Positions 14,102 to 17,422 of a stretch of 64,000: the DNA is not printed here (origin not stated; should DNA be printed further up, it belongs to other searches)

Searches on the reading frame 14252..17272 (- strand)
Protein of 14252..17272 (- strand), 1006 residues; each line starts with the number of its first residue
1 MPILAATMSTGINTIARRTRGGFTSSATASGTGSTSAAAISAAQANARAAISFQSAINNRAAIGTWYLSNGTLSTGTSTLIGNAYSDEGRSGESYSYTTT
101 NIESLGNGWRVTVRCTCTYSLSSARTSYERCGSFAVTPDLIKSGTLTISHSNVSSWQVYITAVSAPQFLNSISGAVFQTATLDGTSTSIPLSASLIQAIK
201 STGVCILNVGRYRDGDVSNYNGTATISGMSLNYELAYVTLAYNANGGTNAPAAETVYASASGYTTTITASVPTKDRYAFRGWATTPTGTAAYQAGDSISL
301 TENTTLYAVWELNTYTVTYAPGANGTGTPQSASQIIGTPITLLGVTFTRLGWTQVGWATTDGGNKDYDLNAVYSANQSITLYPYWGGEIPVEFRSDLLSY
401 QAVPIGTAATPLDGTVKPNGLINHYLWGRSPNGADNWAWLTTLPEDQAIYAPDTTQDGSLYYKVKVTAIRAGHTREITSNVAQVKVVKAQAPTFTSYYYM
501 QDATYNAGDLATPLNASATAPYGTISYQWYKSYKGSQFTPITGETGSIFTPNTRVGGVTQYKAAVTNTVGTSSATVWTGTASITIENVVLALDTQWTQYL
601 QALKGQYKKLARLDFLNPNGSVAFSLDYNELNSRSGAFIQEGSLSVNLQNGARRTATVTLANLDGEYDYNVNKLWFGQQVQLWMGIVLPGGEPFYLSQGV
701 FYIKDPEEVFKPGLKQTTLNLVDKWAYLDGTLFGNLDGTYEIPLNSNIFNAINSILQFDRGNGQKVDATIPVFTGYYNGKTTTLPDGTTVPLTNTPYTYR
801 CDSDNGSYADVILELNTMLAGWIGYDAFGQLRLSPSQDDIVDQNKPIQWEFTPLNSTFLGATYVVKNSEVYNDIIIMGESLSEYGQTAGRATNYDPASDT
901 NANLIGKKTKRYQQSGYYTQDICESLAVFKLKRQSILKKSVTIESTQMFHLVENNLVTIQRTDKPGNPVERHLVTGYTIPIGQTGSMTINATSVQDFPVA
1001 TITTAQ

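Call 45: search_protein_families(library=phrogs, proteins=[window:14252-17272:-], max_evalue=0.00001)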
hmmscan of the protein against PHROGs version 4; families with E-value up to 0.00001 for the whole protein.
window:14252-17272:- (1006 aa): 1 family
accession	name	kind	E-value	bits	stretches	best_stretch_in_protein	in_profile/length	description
phrog_1887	-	tail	9.6e-37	128.3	1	595-995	288-656/670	tail protein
